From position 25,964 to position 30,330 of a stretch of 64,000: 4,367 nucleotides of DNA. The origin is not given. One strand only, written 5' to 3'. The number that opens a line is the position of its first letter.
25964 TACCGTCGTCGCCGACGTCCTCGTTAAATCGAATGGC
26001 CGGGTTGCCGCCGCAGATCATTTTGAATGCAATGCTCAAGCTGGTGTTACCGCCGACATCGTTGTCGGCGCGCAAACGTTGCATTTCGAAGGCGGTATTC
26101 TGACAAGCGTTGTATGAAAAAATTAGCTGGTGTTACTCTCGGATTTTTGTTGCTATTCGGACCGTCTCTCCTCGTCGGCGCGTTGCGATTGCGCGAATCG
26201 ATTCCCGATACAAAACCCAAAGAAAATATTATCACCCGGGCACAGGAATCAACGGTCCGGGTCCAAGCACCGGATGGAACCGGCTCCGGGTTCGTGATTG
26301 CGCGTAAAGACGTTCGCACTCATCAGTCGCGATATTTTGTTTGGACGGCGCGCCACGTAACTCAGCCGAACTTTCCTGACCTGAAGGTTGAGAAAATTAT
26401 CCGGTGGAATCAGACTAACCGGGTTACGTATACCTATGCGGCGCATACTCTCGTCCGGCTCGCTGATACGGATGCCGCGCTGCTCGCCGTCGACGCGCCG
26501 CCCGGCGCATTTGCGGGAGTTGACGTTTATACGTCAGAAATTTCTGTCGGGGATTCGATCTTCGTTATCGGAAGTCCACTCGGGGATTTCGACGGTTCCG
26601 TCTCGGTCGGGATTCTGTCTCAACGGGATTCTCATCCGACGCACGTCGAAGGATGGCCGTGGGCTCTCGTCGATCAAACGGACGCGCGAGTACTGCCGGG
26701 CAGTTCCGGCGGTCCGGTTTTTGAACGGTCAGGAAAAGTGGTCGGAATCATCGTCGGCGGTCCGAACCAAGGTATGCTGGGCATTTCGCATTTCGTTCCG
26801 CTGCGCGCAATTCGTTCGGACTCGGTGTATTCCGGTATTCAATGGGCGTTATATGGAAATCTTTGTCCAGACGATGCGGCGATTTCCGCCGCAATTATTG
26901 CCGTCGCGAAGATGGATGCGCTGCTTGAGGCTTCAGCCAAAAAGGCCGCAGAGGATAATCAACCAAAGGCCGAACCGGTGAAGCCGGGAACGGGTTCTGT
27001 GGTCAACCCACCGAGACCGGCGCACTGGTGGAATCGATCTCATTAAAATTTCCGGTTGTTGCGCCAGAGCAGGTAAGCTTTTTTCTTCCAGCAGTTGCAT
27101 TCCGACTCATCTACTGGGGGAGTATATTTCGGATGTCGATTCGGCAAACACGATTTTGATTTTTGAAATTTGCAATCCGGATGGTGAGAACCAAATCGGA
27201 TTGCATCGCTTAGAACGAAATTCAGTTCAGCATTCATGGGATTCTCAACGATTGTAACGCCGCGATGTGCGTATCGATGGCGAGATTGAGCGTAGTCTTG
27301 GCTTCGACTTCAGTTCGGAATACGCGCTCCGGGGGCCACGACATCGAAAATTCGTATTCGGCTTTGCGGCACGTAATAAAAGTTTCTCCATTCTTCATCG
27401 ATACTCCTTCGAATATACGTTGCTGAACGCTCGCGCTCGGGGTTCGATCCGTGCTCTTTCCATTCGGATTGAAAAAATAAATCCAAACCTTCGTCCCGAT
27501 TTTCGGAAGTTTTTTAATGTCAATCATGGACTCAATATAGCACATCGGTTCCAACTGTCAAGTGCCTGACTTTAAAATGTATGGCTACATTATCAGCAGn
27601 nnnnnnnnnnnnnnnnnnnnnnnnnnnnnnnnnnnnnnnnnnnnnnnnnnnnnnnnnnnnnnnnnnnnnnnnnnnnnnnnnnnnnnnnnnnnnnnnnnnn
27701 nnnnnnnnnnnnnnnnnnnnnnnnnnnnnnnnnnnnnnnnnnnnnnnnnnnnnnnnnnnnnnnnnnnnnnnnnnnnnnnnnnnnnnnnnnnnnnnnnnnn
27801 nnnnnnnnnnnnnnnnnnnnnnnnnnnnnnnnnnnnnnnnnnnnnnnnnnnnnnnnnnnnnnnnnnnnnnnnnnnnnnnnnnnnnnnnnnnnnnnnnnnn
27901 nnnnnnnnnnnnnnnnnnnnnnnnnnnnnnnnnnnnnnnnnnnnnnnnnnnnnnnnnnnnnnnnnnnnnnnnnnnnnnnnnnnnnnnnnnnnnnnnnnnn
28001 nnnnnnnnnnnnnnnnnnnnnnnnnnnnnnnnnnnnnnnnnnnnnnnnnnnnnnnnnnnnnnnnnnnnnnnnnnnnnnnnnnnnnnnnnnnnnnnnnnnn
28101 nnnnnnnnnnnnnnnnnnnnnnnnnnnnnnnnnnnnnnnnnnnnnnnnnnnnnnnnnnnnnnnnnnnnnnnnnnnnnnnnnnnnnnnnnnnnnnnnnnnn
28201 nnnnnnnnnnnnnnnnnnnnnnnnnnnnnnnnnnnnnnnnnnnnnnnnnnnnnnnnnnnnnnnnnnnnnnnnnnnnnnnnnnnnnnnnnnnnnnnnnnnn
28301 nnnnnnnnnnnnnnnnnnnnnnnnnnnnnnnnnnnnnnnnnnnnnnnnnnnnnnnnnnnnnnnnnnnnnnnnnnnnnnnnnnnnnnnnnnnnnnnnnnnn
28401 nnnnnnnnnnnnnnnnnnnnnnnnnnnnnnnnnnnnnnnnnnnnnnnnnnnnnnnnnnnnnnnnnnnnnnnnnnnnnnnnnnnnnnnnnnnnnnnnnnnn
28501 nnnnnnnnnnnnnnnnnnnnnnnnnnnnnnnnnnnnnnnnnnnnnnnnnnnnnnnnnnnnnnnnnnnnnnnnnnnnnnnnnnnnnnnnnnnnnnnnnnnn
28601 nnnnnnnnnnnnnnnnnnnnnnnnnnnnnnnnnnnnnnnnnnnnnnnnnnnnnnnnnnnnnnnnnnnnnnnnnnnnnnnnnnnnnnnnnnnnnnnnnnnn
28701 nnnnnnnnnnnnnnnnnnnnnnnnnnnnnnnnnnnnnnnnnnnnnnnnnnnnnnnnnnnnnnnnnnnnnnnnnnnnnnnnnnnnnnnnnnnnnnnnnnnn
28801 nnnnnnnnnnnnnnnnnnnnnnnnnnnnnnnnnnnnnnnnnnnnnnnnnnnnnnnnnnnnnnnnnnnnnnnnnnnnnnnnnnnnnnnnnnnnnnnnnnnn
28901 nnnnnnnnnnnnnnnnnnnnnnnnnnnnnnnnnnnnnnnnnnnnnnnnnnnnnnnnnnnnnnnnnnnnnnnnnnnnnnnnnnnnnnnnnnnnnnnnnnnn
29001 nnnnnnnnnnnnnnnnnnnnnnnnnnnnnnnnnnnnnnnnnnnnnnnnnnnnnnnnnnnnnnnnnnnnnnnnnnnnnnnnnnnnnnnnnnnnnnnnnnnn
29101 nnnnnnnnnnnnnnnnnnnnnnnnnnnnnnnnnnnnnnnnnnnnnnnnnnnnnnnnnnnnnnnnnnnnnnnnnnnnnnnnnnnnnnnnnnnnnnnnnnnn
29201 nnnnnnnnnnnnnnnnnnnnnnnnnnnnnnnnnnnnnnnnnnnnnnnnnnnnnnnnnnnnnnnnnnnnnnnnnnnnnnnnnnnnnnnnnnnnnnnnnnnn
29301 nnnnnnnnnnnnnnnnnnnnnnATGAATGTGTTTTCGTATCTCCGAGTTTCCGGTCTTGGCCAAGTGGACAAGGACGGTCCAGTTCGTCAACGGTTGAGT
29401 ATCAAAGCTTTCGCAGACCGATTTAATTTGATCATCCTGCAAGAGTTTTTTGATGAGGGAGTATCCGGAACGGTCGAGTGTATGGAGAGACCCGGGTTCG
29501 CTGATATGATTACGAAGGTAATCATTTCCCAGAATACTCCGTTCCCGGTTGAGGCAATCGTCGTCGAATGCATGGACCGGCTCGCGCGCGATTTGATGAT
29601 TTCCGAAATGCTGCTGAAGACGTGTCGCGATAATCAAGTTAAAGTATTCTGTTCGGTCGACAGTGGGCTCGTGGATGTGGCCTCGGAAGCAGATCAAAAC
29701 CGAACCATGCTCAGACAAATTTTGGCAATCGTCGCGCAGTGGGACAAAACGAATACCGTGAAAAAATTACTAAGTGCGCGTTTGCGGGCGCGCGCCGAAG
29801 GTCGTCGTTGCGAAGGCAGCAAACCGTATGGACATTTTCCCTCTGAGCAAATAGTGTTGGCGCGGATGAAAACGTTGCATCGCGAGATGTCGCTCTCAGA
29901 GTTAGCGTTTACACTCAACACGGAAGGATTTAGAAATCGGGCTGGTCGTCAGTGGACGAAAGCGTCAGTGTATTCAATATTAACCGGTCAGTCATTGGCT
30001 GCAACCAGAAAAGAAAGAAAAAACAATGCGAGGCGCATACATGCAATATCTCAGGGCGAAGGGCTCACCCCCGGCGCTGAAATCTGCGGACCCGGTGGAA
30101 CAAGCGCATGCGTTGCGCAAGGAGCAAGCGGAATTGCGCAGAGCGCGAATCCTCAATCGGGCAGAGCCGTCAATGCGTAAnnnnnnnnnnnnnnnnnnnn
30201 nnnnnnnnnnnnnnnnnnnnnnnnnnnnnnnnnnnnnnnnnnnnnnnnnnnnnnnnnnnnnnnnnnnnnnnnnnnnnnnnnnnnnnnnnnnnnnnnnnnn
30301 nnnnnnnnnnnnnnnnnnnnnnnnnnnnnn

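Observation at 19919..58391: Conserved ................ motif abutting nine rightward gene starts: T7-promoter-like core and leaderless geometry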

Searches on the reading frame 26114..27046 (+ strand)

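Call 19: search_protein_families(library=pfam, proteins=[window:26114-27046:+], max_evalue=0.01)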
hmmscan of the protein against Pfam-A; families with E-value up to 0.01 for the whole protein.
window:26114-27046:+ (310 aa): 4 families
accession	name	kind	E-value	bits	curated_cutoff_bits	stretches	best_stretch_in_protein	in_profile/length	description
PF13365.12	Trypsin_2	-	8.8e-19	69.1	27.6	1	57-212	1-144/144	Trypsin-like peptidase domain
PF00089.32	Trypsin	-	4.3e-07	30.4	20.6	1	75-219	36-201/220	Trypsin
PF02907.21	Peptidase_S29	-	0.0027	17.9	25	1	183-230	95-143/149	Hepatitis C virus NS3 protease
PF00944.25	Peptidase_S3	-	0.0094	16.2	21.2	0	195-221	106-132/159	Alphavirus core protein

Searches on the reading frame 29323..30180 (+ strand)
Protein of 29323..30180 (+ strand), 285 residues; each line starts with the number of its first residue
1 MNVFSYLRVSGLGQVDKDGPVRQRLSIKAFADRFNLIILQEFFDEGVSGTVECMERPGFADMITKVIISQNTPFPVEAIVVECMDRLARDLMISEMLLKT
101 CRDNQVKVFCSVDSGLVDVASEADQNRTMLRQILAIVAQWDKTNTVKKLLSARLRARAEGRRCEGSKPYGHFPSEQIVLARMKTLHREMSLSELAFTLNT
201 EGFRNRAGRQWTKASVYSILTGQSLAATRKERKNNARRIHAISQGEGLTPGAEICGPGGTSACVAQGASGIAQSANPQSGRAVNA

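Call 19: search_protein_families(library=pfam, proteins=[window:29323-30180:+], max_evalue=0.01)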
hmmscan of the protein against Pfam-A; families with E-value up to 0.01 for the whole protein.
window:29323-30180:+ (285 aa): 2 families
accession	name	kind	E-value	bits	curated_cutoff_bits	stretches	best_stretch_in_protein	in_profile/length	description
PF00239.26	Resolvase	-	1.1e-17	64.9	23.3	1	4-161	2-144/145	Resolvase, N terminal domain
PF07508.19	Recombinase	-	0.0038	17.9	21.1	1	187-222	16-51/102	Recombinase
